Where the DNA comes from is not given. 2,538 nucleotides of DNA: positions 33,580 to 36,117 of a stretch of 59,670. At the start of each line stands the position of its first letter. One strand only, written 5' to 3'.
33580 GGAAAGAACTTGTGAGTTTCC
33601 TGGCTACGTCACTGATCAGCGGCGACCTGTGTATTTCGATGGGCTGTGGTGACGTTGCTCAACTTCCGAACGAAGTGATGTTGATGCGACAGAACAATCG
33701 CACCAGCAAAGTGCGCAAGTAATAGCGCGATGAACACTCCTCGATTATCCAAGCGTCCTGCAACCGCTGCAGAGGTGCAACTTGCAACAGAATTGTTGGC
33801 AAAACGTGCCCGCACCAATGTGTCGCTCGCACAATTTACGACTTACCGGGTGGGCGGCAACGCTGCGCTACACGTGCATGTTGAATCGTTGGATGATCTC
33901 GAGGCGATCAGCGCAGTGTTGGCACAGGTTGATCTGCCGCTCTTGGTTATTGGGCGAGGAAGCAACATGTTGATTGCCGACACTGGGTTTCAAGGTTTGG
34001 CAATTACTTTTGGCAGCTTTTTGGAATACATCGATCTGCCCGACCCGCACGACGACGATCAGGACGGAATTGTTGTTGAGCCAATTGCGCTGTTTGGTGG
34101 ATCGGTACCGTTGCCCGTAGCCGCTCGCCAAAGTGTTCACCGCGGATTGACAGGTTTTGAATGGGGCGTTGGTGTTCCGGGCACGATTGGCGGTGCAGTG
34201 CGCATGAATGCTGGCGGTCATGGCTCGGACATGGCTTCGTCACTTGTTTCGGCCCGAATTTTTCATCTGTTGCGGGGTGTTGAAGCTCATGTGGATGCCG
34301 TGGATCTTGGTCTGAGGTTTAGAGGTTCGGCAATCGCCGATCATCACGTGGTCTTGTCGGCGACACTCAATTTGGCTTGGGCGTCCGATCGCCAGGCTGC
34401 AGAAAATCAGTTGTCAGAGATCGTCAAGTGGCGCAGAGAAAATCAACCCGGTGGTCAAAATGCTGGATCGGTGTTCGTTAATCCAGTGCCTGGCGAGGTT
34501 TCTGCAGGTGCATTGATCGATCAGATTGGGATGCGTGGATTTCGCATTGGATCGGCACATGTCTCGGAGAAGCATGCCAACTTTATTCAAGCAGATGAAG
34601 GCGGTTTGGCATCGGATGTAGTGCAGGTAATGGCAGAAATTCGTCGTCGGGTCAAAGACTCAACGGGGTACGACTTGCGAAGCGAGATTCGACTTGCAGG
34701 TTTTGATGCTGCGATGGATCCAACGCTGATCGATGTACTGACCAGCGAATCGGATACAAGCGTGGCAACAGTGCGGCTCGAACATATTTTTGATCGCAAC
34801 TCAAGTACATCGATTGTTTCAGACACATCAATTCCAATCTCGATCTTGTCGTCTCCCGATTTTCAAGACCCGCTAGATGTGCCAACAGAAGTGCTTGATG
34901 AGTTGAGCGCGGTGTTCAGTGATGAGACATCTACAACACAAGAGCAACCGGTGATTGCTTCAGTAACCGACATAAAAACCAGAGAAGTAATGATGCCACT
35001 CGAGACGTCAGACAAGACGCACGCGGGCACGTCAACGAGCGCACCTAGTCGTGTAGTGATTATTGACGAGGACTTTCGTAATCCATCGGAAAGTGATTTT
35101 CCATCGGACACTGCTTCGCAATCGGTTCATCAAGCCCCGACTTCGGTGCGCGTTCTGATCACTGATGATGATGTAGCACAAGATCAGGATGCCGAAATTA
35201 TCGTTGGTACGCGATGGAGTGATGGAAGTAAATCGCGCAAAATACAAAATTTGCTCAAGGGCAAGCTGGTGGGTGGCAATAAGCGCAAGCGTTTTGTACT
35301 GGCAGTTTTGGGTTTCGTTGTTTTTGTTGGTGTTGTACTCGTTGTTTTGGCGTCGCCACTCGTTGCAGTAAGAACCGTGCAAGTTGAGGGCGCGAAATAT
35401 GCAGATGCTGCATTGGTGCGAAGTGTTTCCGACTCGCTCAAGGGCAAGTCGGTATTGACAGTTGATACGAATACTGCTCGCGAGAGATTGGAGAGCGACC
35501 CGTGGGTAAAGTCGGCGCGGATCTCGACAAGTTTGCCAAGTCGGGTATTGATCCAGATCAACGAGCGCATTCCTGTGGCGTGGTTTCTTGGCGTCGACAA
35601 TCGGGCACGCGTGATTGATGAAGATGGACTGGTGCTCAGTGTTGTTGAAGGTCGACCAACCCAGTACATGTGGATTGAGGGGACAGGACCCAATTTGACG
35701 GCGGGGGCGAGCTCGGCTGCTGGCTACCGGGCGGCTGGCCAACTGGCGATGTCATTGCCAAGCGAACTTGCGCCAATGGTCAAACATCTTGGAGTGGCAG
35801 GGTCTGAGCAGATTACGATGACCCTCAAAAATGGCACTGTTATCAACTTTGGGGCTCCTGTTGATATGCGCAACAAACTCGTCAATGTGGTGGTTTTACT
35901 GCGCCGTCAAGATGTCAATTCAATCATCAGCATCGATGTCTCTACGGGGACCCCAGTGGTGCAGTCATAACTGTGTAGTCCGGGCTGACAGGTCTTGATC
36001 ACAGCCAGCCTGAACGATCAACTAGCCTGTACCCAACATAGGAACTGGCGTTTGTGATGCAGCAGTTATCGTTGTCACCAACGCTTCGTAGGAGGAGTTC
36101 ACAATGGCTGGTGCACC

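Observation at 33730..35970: MurB and FtsQ encoded as one continuous 746-codon ORF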

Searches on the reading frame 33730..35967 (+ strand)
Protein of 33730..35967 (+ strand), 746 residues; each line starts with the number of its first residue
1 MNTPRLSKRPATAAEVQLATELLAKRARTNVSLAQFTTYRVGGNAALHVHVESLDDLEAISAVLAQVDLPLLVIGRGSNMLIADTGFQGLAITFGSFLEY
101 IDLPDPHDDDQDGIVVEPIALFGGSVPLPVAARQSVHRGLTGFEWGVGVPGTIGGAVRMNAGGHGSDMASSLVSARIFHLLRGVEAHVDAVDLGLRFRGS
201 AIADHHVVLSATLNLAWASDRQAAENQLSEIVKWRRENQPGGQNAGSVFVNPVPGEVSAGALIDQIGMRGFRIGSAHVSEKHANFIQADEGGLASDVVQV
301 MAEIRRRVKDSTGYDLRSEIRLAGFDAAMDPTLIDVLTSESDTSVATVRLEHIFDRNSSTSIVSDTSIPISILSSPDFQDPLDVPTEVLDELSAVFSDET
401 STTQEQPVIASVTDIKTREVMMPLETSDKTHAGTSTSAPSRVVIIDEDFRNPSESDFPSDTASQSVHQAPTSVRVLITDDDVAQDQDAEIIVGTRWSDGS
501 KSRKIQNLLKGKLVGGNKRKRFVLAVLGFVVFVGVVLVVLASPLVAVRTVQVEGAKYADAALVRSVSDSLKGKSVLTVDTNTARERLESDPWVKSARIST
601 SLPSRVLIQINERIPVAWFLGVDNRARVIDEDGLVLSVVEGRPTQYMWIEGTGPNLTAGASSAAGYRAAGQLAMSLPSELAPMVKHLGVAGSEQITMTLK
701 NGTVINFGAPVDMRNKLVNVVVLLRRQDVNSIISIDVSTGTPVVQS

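Call 3: search_protein_families(library=pfam, proteins=[window:33730-35967:+], max_evalue=0.1)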
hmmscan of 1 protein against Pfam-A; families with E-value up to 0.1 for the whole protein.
window:33730-35967:+ (746 aa): 4 families
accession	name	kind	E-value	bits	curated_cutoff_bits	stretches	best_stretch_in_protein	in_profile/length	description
PF02873.21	MurB_C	-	1.3e-25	89.9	27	1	225-322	3-98/99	UDP-N-acetylenolpyruvoylglucosamine reductase, C-terminal domain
PF08478.15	POTRA_1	-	2.1e-15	57.2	23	1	546-613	2-69/69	POTRA domain, FtsQ-type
PF01565.28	FAD_binding_4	-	2.2e-12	47.3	26.4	1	47-175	3-126/139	FAD binding domain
PF03799.20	FtsQ_DivIB_C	-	0.00015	23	21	1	624-736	7-112/114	Cell division protein FtsQ/DivIB, C-terminal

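Call 4: search_protein_families(library=ncbifam, proteins=[window:33730-35967:+], max_evalue=0.1)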
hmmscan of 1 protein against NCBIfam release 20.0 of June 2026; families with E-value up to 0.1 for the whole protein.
window:33730-35967:+ (746 aa): 9 families
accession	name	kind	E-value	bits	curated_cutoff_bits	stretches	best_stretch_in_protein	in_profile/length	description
NF010480.0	PRK13905.1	equivalog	2.3e-69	233.6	259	1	20-325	9-300/303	UDP-N-acetylmuramate dehydrogenase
TIGR00179.1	murB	equivalog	3.3e-48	164.4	144.5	1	33-322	1-288/290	UDP-N-acetylmuramate dehydrogenase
NF011245.0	PRK14651.1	equivalog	9.8e-44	149.6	224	1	30-308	6-256/273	UDP-N-acetylmuramate dehydrogenase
NF010479.0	PRK13904.1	equivalog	1.4e-29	103.4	273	1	68-321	32-256/258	UDP-N-acetylmuramate dehydrogenase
NF010478.0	PRK13903.1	equivalog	3.8e-28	98.4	231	2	22-223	10-199/362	UDP-N-acetylmuramate dehydrogenase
NF011242.0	PRK14648.1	equivalog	3.7e-25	88.8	426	2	26-180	10-157/354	UDP-N-acetylmuramate dehydrogenase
NF000755.0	PRK00046.1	equivalog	7.1e-20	71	277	2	27-235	4-220/343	UDP-N-acetylmuramate dehydrogenase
NF004039.0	PRK05529.1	equivalog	1.9e-19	69.9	353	1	519-740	34-249/255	cell division protein FtsQ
NF008043.0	PRK10775.1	equivalog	9.5e-06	25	366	1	522-727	31-233/276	cell division protein FtsQ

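Call 5: find_homologous_proteins(query=window:33730-35967:+, max_evalue=0.00001)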
Query window:33730-35967:+ (746 aa): 1653 proteins with E <= 0.00001 among 8000 candidates; the best 120 are listed.
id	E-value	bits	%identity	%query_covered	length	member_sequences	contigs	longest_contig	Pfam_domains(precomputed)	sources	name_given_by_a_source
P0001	0.0e+0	1606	100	100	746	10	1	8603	PF08478.16,PF01565.29,PF02873.22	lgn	-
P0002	0.0e+0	1435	89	100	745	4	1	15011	PF08478.16,PF01565.29,PF02873.22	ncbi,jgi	ncbi:MAG: UDP-N-acetylenolpyruvoylglucosamine reductase [Actinomycetota bacterium]|jgi:UDP-N-acetylm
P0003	0.0e+0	1426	88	100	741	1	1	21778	PF08478.16,PF01565.29,PF02873.22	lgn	-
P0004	0.0e+0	1419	88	100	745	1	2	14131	PF08478.16,PF01565.29,PF02873.22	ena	-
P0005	0.0e+0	1419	88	100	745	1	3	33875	PF08478.16,PF01565.29,PF02873.22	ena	-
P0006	0.0e+0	1418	87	100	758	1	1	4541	PF08478.16,PF01565.29,PF02873.22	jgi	jgi:UDP-N-acetylmuramate dehydrogenase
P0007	0.0e+0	1418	88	100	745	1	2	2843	PF08478.16,PF01565.29,PF02873.22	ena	-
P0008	0.0e+0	1417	87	100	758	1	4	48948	PF08478.16,PF01565.29,PF02873.22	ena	-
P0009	0.0e+0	1417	88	100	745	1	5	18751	PF08478.16,PF01565.29,PF02873.22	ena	-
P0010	0.0e+0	1416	88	100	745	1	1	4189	PF08478.16,PF01565.29,PF02873.22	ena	-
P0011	0.0e+0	1416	87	100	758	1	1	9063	PF08478.16,PF01565.29,PF02873.22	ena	-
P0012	0.0e+0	1416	87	100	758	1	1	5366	PF08478.16,PF01565.29,PF02873.22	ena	-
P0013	0.0e+0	1415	87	100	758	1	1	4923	PF08478.16,PF01565.29,PF02873.22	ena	-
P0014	0.0e+0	1414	88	100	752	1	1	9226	PF08478.16,PF01565.29,PF02873.22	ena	-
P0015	0.0e+0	1414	87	100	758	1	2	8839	PF08478.16,PF01565.29,PF02873.22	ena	-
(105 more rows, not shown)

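Call 7: find_related_loci(query=window:33730-35967:+, collection=genome_contigs, flank=6000)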
Query window:33730-35967:+ (746 aa) in genome_contigs; peptide patterns used: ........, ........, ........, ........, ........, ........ (x = any residue, [..] = any of these).
599 stretches matched a pattern (row limit reached: there are more); 515 encode a relative of the query (tblastn E <= 1e-3); the best 80 are kept; 80 distinct loci.
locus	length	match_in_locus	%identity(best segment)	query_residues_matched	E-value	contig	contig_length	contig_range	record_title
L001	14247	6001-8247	87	1-746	0e+0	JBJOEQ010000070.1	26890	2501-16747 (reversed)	MAG: Actinomycetota bacterium isolate riogrande_2019_sw_WHONDRS-S19S_0066_B_bin.85 scaffold_1691630, whole genome shotgu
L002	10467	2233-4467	86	1-746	0e+0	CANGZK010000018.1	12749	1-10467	MAG: Acidimicrobiaceae bacterium isolate RE-16jun15-108 genome assembly, contig: RE-16jun15-C3970, whole genome shotgun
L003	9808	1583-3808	86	1-746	0e+0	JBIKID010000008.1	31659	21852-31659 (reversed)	MAG: Ilumatobacteraceae bacterium isolate ME2014-05-29_3300042867_group5_bin164 Rohwer_bin93_scaffold_352_c1, whole geno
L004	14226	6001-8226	84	1-746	0e+0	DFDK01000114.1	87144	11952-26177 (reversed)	MAG TPA_asm: Acidimicrobium sp. UBA3029 UBA3029_contig_2667, whole genome shotgun sequence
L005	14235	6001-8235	60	1-746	0e+0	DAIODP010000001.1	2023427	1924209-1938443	MAG TPA_asm: Ilumatobacteraceae bacterium isolate CTOTU2216 NODE_1_length_2023427_cov_21.624439, whole genome shotgun se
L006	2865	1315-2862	85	1-513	0e+0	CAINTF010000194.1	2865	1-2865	MAG: uncultured Acidimicrobium sp. isolate LJ-3-4m_bin-0966 genome assembly, contig: bin-0966:194/323, whole genome shot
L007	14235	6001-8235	60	1-746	0e+0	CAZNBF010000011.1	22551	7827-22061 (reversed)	MAG TPA_asm: uncultured Acidimicrobium sp. isolate SRP272421_co2_387 genome assembly, contig: NODE_6146_length_22551_cov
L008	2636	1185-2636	86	1-472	0e+0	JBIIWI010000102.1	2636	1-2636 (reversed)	MAG: Ilumatobacteraceae bacterium isolate ME2005-04-11_3300042883_group2_bin184 Rohwer_bin84_scaffold_71027_c1, whole ge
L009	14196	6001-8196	59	1-746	0e+0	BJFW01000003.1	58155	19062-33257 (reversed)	Actinomycetes bacterium LBMAG_Actinobacteria_epi.bin6_acIV DNA, sequence003, whole genome shotgun sequence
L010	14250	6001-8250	57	1-746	0e+0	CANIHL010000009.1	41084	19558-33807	MAG: Acidimicrobiaceae bacterium isolate RE-9nov16-224 genome assembly, contig: RE-9nov16-C1504, whole genome shotgun se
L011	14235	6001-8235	58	1-741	0e+0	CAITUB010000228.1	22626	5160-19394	MAG: uncultured Acidimicrobium sp. isolate Ki3-D1_bin-0491 genome assembly, contig: bin-0491:228/293, whole genome shotg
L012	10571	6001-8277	58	1-746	0e+0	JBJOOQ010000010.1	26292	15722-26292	MAG: Actinomycetota bacterium isolate umpqua_2019_sw_WHONDRS-S19S_0079_F_bin.9 scaffold_162, whole genome shotgun sequen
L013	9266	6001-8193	58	1-746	0e+0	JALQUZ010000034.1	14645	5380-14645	MAG: Ilumatobacteraceae bacterium isolate FCJ.16 NODE_34_length_14645_cov_5.133649, whole genome shotgun sequence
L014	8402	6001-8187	58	1-746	0e+0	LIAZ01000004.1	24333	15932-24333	MAG: Acidimicrobium sp. BACL17 MAG-120823-bin42 isolate BACL27 MAG-120823-bin42 contig00021.0_to_1_1_120823-bin42, whole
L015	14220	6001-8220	56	15-746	0e+0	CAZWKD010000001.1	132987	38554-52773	MAG TPA_asm: uncultured Acidimicrobium sp. isolate SRP278252_co3_81 genome assembly, contig: NODE_82_length_132987_cov_3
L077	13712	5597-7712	51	15-744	8e-92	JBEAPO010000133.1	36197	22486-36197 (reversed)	MAG: Actinomycetota bacterium isolate muddycreek_2019_sw_WHONDRS-S19S_0082_B_bin.121 scaffold_489813, whole genome shotg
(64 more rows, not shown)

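Call 24: search_protein_representatives(protein=window:33730-35967:+)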
Query: 746 residues. Proteins with E-value up to 0.001 (for the whole library): 22589; up to 1e-10: 10477; up to 1e-30: 1398. The best 150 are listed.
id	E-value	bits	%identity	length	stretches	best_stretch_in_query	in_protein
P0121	1.4e-243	826.8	58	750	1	15-746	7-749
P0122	6.2e-186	636.2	49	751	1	19-746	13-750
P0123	2.3e-180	617.8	51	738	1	22-744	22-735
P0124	5.5e-104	365.4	56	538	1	18-401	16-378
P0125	2.7e-96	340.0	56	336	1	17-335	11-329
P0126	1.1e-89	318.2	50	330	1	35-352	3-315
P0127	2.4e-87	310.4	53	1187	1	33-329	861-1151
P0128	3.7e-86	306.5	66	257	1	517-746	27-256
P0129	1.1e-85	305.0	54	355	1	27-354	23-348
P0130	7.5e-80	285.6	53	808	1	28-327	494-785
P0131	1.3e-78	281.5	57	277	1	57-330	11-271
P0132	1.6e-78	281.3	49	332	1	19-325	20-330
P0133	1.3e-77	278.3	51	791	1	26-339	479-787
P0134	1.5e-77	278.0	51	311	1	21-326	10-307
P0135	5.0e-77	276.3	53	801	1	9-327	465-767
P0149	1.0e-69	252.1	42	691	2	28-325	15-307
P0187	9.7e-59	215.8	47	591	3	113-294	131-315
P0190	3.1e-58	214.2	46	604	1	9-325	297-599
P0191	7.9e-58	212.8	44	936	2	61-363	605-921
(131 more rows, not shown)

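Call 25: search_protein_families(library=pfam, proteins=[P0121, P0122, P0123, P0124, P0149, P0127, P0130, P0187, P0191, P0190], max_evalue=0.001)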
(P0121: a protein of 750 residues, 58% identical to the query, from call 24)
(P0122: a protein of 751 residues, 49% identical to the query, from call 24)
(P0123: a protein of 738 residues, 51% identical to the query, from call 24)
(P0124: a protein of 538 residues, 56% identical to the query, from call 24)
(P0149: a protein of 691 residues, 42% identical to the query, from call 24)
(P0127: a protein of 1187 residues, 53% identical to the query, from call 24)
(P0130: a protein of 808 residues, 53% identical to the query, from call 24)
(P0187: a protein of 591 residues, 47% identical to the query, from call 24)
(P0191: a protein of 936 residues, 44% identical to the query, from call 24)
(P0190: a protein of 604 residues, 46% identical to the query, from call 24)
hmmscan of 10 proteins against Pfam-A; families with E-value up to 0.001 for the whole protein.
P0121 (750 aa): 4 families
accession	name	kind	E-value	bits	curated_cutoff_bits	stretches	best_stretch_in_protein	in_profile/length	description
PF02873.21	MurB_C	-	7e-26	90.7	27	1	214-310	4-98/99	UDP-N-acetylenolpyruvoylglucosamine reductase, C-terminal domain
PF01565.28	FAD_binding_4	-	9.7e-13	48.5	26.4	1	43-166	7-129/139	FAD binding domain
PF08478.15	POTRA_1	-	1e-12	48.6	23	1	549-616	2-69/69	POTRA domain, FtsQ-type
PF03799.20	FtsQ_DivIB_C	-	0.0001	23.6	21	1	627-739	7-112/114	Cell division protein FtsQ/DivIB, C-terminal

P0122 (751 aa): 3 families
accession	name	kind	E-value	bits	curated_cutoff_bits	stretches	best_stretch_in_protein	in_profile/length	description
PF02873.21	MurB_C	-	1.4e-25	89.8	27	1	217-312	5-98/99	UDP-N-acetylenolpyruvoylglucosamine reductase, C-terminal domain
PF01565.28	FAD_binding_4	-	2.2e-13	50.6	26.4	1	40-161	2-122/139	FAD binding domain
PF08478.15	POTRA_1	-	5.9e-12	46.1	23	1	551-617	3-69/69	POTRA domain, FtsQ-type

P0123 (738 aa): 4 families
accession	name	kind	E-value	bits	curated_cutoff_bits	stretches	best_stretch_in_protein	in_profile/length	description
PF02873.21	MurB_C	-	1.1e-26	93.3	27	1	217-314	4-99/99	UDP-N-acetylenolpyruvoylglucosamine reductase, C-terminal domain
PF01565.28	FAD_binding_4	-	1.4e-18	67.4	26.4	1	46-177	2-135/139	FAD binding domain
PF08478.15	POTRA_1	-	2.9e-11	43.9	23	1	536-604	1-69/69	POTRA domain, FtsQ-type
PF03799.20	FtsQ_DivIB_C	-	2.5e-05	25.5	21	1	615-728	7-113/114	Cell division protein FtsQ/DivIB, C-terminal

P0124 (538 aa): 2 families
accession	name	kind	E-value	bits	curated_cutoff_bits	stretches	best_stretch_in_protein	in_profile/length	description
PF02873.21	MurB_C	-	2.3e-27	95.5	27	1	214-313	4-99/99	UDP-N-acetylenolpyruvoylglucosamine reductase, C-terminal domain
PF01565.28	FAD_binding_4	-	7.6e-12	45.5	26.4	1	43-168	2-130/139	FAD binding domain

P0149 (691 aa): 3 families
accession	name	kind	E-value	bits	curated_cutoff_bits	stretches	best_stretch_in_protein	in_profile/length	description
PF02873.21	MurB_C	-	3.9e-23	81.9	27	1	212-304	6-98/99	UDP-N-acetylenolpyruvoylglucosamine reductase, C-terminal domain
PF08478.15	POTRA_1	-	3.5e-13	50.1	23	1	466-532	3-69/69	POTRA domain, FtsQ-type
PF01565.28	FAD_binding_4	-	3.4e-11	43.4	26.4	1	62-174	26-139/139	FAD binding domain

P0127 (1187 aa): 7 families
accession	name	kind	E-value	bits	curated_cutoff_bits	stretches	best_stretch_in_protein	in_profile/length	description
PF04101.22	Glyco_tran_28_C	-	1e-28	100.9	22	1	198-335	2-145/166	Glycosyltransferase family 28 C-terminal domain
PF02873.21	MurB_C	-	1.5e-25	89.7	27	1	1048-1145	4-99/99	UDP-N-acetylenolpyruvoylglucosamine reductase, C-terminal domain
PF08245.18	Mur_ligase_M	-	8.3e-22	78.6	24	1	483-671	1-200/200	Mur ligase middle domain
PF03033.26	Glyco_transf_28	-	3.5e-20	72.9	26.2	1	7-150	1-137/139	Glycosyltransferase family 28 N-terminal domain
PF01225.30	Mur_ligase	-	2e-18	67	21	1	381-477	2-93/95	Mur ligase family, catalytic domain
PF02875.26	Mur_ligase_C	-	3.9e-15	57.3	28.4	1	693-825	1-126/127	Mur ligase, glutamate ligase domain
PF01565.28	FAD_binding_4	-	2.2e-14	53.7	26.4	1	875-1006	3-133/139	FAD binding domain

P0130 (808 aa): 5 families
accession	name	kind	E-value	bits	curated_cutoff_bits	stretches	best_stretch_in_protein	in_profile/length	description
PF02873.21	MurB_C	-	4e-25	88.3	27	1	685-781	5-99/99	UDP-N-acetylenolpyruvoylglucosamine reductase, C-terminal domain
PF08245.18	Mur_ligase_M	-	6.5e-25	88.7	24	1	121-309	1-200/200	Mur ligase middle domain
PF01225.30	Mur_ligase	-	1e-19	71.1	21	1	19-114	2-92/95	Mur ligase family, catalytic domain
PF01565.28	FAD_binding_4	-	3.1e-17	63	26.4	1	517-642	7-133/139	FAD binding domain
PF02875.26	Mur_ligase_C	-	1.4e-15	58.6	28.4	1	331-463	1-126/127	Mur ligase, glutamate ligase domain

P0187 (591 aa): 2 families
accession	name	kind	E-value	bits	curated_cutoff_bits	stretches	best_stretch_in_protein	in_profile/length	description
PF02873.21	MurB_C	-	1.2e-15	57.9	27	1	244-308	3-63/99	UDP-N-acetylenolpyruvoylglucosamine reductase, C-terminal domain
PF01565.28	FAD_binding_4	-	1e-13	51.6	26.4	2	134-207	59-137/139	FAD binding domain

P0191 (936 aa): 5 families
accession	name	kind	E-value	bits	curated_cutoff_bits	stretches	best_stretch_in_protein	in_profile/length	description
PF02873.21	MurB_C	-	1.2e-21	77.2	27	1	781-881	5-99/99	UDP-N-acetylenolpyruvoylglucosamine reductase, C-terminal domain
PF02875.26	Mur_ligase_C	-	6.8e-21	75.8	28.4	1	354-495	1-127/127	Mur ligase, glutamate ligase domain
PF01225.30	Mur_ligase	-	2.2e-19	70.1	21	1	58-154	2-93/95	Mur ligase family, catalytic domain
PF08245.18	Mur_ligase_M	-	7.4e-16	59.1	24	1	160-330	1-198/200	Mur ligase middle domain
PF01565.28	FAD_binding_4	-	1.8e-11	44.3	26.4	1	613-734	25-130/139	FAD binding domain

P0190 (604 aa): 4 families
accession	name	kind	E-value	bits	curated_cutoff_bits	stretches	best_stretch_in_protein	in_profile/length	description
PF02873.21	MurB_C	-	3.6e-31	107.7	27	1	499-597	1-99/99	UDP-N-acetylenolpyruvoylglucosamine reductase, C-terminal domain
PF01565.28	FAD_binding_4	-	5.9e-18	65.3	26.4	1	333-453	2-129/139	FAD binding domain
PF02875.26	Mur_ligase_C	-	3.6e-17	63.8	28.4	1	148-277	1-127/127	Mur ligase, glutamate ligase domain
PF08245.18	Mur_ligase_M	-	1.5e-14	54.9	24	1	13-126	80-200/200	Mur ligase middle domain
